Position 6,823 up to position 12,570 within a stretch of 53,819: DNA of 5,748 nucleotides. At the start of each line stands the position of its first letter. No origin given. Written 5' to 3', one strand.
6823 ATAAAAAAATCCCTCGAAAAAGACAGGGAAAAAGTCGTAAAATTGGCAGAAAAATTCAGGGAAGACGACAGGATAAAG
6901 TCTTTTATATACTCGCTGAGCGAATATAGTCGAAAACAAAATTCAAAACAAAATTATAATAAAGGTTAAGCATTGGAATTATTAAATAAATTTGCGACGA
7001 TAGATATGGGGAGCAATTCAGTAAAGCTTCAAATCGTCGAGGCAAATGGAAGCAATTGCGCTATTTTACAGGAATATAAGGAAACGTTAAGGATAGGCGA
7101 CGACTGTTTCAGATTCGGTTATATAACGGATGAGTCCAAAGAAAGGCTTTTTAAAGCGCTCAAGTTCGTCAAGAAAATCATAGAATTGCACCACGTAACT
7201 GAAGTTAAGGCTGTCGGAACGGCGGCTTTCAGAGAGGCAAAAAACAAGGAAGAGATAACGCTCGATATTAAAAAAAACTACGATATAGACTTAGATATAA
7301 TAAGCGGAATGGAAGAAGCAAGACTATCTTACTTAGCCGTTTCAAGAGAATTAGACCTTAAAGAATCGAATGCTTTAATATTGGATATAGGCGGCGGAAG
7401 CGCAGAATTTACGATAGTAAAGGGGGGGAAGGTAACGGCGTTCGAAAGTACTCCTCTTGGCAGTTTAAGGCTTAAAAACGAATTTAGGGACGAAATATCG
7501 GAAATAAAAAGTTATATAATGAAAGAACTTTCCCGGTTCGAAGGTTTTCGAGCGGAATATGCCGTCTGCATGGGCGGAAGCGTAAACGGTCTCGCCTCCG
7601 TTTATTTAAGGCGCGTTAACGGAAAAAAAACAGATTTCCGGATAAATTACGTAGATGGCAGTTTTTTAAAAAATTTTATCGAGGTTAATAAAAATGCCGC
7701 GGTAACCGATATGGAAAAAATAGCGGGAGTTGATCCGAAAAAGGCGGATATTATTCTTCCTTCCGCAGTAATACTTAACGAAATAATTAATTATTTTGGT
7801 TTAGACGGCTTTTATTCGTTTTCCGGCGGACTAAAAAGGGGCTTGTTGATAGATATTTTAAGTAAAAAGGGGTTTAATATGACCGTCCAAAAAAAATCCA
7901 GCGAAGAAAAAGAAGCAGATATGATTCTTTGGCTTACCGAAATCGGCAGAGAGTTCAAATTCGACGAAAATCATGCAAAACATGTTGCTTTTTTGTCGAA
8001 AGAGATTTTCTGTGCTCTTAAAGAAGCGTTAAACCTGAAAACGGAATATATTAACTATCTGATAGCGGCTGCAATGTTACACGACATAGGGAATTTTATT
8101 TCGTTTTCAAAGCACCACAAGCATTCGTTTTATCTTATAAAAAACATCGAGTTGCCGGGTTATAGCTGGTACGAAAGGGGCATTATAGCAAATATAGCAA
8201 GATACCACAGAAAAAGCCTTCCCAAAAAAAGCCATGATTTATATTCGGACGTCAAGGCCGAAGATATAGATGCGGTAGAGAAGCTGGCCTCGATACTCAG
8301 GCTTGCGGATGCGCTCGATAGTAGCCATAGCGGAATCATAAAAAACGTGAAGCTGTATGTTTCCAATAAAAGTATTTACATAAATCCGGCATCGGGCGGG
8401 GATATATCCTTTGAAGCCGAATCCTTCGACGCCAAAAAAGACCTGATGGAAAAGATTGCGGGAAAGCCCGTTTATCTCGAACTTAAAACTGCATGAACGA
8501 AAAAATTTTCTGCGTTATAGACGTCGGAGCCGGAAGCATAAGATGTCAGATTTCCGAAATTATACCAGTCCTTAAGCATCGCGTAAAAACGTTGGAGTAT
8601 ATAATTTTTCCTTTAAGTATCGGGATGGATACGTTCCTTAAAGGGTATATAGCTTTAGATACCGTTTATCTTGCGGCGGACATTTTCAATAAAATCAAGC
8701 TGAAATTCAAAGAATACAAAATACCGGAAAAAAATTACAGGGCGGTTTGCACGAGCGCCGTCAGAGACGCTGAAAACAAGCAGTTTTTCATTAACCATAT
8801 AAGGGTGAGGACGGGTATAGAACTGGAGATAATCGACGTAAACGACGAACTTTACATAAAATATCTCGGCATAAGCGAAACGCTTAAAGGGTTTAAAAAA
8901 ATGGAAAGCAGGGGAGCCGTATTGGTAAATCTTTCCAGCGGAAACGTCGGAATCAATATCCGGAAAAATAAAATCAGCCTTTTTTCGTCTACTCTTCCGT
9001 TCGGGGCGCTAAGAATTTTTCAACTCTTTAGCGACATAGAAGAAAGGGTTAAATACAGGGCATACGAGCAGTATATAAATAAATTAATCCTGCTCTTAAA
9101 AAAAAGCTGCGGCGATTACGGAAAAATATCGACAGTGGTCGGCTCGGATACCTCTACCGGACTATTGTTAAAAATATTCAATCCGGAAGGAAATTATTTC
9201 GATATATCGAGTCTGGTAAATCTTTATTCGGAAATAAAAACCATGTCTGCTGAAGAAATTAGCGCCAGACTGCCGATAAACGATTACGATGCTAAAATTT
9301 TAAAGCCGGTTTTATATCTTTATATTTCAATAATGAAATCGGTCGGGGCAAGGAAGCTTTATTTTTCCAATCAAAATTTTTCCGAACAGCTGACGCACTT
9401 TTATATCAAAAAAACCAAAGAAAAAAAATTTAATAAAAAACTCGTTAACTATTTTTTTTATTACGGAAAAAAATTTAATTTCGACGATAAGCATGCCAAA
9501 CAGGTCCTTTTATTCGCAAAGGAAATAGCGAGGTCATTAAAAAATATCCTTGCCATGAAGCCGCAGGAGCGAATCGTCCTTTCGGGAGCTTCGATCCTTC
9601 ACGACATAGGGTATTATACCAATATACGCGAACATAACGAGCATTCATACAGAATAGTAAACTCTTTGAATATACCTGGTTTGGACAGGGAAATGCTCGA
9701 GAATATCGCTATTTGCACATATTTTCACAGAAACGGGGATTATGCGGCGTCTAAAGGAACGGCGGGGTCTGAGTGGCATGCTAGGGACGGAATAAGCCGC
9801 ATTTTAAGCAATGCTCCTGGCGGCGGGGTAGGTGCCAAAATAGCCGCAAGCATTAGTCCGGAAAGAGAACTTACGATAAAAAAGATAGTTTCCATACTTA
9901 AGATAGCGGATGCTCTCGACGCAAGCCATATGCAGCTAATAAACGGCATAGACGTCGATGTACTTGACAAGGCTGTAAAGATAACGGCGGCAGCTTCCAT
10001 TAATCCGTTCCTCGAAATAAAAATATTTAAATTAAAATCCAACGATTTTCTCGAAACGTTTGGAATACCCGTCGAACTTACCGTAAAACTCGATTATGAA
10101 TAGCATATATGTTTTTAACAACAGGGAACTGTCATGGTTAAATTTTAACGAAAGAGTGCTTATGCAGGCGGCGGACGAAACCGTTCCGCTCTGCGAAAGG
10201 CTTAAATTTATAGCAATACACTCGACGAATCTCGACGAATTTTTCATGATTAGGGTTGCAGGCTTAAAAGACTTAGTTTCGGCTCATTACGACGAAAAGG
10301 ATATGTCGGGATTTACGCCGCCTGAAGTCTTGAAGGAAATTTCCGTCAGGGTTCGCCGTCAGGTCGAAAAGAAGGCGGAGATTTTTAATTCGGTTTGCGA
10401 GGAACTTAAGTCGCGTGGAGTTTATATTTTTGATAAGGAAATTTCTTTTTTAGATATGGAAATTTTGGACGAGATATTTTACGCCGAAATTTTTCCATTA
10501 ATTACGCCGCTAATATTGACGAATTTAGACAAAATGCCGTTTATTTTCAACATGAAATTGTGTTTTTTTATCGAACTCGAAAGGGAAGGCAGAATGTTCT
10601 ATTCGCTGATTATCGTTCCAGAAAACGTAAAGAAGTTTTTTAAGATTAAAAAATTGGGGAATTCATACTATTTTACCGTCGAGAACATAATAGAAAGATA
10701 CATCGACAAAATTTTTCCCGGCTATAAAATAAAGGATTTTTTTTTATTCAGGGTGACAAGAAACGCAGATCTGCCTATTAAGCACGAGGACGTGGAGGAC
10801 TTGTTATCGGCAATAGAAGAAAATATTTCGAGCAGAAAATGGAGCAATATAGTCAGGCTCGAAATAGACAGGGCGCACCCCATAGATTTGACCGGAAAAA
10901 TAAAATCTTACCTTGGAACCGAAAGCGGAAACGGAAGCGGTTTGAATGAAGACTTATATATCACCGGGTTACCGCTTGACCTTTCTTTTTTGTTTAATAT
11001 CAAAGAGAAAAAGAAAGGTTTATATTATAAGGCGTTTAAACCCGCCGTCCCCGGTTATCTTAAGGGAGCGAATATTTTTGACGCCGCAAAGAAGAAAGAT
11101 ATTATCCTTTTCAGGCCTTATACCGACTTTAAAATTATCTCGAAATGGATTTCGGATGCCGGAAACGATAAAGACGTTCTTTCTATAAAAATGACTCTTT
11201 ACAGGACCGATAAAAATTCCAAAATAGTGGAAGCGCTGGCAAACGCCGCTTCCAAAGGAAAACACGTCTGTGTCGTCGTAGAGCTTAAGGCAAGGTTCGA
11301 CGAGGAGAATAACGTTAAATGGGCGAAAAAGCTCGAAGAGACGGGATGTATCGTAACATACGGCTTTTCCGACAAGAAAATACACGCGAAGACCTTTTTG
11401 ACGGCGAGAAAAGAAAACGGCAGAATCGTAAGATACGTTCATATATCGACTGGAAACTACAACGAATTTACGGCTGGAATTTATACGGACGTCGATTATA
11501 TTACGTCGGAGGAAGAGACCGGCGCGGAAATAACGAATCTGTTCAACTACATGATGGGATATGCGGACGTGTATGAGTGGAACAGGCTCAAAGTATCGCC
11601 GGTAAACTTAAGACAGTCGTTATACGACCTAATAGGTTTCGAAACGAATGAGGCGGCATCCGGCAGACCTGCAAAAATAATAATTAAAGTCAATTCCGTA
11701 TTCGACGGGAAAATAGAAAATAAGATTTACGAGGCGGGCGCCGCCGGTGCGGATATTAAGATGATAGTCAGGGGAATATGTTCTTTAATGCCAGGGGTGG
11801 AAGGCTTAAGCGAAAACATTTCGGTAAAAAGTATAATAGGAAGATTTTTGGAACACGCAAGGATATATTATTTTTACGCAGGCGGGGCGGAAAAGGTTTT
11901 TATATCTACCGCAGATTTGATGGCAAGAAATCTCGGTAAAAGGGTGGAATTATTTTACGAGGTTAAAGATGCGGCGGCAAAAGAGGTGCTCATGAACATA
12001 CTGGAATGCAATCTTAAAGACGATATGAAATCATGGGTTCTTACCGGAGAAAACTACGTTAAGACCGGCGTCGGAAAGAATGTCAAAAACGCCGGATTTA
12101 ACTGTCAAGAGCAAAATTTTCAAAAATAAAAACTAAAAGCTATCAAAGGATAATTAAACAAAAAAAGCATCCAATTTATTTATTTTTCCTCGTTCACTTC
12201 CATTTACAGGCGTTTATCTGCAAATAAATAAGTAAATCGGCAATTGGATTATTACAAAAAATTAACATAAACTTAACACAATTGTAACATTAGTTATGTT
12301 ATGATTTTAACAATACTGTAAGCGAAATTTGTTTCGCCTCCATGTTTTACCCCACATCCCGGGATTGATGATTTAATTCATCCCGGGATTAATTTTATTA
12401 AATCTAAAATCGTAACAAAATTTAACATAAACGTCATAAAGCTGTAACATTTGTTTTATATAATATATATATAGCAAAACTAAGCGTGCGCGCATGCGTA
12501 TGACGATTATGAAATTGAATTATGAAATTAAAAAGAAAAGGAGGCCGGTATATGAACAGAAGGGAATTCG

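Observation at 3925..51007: Eight copies of a 5-unit, 11-bp-periodic Pho-box-like promoter module define a candidate phosphate-starvation regulon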

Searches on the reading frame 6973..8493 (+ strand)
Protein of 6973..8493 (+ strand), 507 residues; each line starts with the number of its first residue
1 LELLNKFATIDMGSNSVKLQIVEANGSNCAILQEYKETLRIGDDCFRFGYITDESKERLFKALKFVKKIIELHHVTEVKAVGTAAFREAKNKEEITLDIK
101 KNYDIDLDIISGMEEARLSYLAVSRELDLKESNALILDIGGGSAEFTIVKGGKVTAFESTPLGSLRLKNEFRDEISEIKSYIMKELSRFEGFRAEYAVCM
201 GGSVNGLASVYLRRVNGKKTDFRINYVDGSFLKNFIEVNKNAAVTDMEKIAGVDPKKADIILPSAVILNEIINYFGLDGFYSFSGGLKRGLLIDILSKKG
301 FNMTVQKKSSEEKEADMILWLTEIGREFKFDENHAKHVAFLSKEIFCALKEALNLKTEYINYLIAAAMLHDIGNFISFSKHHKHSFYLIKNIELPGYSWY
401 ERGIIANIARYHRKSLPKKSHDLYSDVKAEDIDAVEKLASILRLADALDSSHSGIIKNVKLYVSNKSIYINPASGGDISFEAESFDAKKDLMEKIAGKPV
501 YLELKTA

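Call 7: search_protein_families(library=pfam, proteins=[window:6973-8493:+])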
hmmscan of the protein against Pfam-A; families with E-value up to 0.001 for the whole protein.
window:6973-8493:+ (507 aa): 4 families
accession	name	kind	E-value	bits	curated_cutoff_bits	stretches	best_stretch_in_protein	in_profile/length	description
PF02541.22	Ppx-GppA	-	5.6e-43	147.9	27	1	25-298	6-284/285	Ppx/GppA phosphatase family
PF21447.3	Ppx-GppA_III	-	2.2e-29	103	27.3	1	323-465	8-149/177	Ppx/GppA phosphatase, domain III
PF01966.28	HD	-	3.6e-10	40.6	22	1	333-449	3-114/116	HD domain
PF24391.1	HD-CE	-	6.5e-05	23.2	27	0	380-449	108-186/263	HD-CE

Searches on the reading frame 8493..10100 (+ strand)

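Call 7: search_protein_families(library=pfam, proteins=[window:8493-10100:+])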
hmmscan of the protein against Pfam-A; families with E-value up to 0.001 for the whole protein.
window:8493-10100:+ (536 aa): 3 families
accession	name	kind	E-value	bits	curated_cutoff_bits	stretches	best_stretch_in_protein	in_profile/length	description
PF02541.22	Ppx-GppA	-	5.5e-13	49.4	27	1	74-294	53-271/285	Ppx/GppA phosphatase family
PF21447.3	Ppx-GppA_III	-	4.4e-12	46.6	27.3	1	326-414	11-101/177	Ppx/GppA phosphatase, domain III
PF01966.28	HD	-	4.7e-07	30.5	22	1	333-477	3-115/116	HD domain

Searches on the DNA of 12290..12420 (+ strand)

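Call 66: search_rna_families(source=window, start=12290, end=12420, threshold=evalue, max_evalue=1)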
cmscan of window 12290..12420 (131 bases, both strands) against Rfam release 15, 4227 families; matches with E-value up to 1: 3.
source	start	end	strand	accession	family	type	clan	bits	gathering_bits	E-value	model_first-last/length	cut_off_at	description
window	12357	12388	+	RF00152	SNORD79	Gene; snRNA; snoRNA; CD-box;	CL00069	18.7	47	0.73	1-83/83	no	Small nucleolar RNA SNORD79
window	12361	12384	+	RF00276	SNORD52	Gene; snRNA; snoRNA; CD-box;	CL00063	15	45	0.63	1-67/67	no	Small nucleolar RNA SNORD52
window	12348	12420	-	RF03065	IS605-orfB-I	Gene; sRNA;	-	12.5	94.2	0.94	146-214/214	5'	IS605-orfB-I RNA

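Call 81: build_rna_model(alignment_id=A3, structure=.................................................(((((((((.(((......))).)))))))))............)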
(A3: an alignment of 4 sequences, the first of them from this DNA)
Model R1 built from alignment A3 (4 sequences, 93 columns); structure: as given.
model positions 90; base pairs 12; branch points 0; effective number of sequences 2.57; information 0.633 bits per position. Calibrated on 0.2 Mb of random sequence (short: E-values are rough).
structure used (alignment columns):
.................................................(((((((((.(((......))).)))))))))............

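Call 82: search_with_rna_model(model_id=R1, sources=[window, L005, L010, L011, L012, L018, L023, L026, L028, L030, L031, L033, L034, L038, L040, L045, L046, L048, L050, L051, L054, L059, L060, L073, L076, L078, L083, L084, L086, L090, L091, L096, L097, L101, L111, L112, L113, L116, L117, L119, L123, L126, L129, L130, L131, L132, L133, L134, L135, L137], max_evalue=1, show_alignments=0)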
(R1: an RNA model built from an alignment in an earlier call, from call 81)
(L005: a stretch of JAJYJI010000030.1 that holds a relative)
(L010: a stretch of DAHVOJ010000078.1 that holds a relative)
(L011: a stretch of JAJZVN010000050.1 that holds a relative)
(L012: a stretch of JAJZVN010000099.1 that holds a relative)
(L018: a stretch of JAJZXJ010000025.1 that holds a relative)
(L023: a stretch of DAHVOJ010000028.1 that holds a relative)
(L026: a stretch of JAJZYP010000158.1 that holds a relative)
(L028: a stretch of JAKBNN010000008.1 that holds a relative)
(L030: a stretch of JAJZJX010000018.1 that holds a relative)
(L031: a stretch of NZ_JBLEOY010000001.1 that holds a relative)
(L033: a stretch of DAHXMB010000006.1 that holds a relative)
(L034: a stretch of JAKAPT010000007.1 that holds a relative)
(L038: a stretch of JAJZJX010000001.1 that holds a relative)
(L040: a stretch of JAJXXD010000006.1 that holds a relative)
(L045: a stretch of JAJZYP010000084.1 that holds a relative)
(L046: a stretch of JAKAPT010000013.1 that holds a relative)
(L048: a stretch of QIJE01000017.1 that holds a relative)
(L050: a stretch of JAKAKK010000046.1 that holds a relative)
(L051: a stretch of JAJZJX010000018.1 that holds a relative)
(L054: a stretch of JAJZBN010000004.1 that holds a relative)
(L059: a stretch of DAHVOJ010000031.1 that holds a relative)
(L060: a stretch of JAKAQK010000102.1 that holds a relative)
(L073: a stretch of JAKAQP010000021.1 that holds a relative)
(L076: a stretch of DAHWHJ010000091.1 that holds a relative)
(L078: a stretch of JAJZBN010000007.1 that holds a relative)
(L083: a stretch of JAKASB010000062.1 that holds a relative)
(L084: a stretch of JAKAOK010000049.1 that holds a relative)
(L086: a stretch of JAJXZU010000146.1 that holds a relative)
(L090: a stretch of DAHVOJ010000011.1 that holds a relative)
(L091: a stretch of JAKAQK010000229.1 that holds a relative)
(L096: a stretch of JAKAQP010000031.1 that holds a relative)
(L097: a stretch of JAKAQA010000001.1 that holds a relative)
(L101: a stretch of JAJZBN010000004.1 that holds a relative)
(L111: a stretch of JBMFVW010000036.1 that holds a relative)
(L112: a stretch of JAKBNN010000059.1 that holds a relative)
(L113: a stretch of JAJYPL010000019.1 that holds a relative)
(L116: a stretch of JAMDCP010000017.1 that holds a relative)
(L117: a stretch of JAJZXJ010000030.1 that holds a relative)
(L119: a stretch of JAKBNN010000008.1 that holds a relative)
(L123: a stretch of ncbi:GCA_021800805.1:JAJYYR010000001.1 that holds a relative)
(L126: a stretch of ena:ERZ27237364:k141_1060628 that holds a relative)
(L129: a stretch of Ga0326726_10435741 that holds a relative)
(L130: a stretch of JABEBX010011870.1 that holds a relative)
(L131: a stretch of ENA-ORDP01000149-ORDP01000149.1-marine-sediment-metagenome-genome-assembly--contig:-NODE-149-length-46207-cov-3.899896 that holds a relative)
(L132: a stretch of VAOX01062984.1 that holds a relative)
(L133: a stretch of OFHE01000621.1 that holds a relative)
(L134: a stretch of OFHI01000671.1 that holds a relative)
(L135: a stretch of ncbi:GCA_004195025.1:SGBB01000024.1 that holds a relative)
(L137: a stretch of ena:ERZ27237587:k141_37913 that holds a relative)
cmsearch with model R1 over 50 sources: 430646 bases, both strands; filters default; matches with E-value up to 1: 4.
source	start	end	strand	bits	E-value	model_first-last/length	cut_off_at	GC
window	12311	12400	+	95.4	6e-13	1-90/90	no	0.38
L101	5226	5310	-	82.1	1e-10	1-90/90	no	0.36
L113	6274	6360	+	82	1e-10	1-90/90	no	0.37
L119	3245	3330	-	76.6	8.2e-10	1-90/90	no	0.36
